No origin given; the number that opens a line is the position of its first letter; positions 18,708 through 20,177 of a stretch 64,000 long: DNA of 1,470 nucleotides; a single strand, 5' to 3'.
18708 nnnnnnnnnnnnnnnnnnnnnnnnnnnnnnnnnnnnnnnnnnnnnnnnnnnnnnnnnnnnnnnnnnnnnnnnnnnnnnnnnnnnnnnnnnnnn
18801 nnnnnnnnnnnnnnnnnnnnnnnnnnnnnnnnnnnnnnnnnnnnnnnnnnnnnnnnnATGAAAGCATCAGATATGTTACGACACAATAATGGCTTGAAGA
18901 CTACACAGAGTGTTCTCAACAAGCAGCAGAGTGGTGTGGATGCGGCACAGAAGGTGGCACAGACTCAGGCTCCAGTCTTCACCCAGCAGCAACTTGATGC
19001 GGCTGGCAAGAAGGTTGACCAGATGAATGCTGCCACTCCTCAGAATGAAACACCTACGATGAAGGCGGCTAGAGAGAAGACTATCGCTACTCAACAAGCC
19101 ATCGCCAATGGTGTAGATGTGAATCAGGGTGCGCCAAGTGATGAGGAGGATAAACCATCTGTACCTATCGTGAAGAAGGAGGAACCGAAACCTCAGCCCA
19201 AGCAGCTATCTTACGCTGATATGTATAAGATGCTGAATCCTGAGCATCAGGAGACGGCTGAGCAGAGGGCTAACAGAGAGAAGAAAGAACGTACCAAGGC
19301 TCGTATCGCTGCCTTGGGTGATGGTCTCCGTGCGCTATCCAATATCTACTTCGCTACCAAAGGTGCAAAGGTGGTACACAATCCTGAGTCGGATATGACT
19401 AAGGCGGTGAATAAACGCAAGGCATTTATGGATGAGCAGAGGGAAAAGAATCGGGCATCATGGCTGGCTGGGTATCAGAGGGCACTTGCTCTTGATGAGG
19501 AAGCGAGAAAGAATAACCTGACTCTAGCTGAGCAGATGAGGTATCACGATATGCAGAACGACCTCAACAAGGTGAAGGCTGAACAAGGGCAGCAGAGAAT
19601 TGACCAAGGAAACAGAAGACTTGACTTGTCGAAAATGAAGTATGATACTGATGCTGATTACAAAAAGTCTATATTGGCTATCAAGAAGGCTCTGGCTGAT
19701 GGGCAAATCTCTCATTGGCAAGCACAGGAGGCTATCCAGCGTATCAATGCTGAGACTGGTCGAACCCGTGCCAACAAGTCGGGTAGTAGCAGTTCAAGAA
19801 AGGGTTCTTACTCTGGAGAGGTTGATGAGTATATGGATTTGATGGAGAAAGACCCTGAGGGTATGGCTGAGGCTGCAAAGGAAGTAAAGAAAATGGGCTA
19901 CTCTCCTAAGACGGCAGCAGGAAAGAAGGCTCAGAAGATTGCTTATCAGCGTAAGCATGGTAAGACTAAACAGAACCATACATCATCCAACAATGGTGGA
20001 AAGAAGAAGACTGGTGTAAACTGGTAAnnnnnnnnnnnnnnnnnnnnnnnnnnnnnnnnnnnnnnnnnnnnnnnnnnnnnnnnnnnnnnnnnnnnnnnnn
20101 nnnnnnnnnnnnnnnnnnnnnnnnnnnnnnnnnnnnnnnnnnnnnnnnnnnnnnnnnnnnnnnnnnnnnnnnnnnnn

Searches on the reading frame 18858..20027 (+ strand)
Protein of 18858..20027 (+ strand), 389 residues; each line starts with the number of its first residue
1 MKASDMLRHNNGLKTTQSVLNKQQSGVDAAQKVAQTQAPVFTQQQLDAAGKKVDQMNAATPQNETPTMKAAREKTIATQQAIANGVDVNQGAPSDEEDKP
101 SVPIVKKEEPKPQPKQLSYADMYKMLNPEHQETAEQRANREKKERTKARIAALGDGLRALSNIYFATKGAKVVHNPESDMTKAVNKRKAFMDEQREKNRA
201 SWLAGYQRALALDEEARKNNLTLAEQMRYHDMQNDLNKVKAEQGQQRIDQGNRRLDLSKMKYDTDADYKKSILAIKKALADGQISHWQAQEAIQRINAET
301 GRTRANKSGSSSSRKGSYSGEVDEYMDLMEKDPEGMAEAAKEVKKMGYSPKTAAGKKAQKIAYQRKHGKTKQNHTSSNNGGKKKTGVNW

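Call 13: search_protein_families(library=phrogs, proteins=[window:18858-20027:+], max_evalue=0.01)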
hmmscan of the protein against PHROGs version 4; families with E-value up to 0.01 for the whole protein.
window:18858-20027:+ (389 aa): 0 families

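Call 72: search_protein_families(library=pfam, proteins=[window:18858-20027:+], max_evalue=0.001)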
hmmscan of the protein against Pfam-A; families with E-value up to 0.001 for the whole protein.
window:18858-20027:+ (389 aa): 0 families

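Call 99: search_protein_families(library=padloc, proteins=[window:18858-20024:+], max_evalue=0.01)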
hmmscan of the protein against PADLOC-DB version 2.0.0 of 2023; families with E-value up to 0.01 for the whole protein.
window:18858-20024:+ (389 aa): 0 families
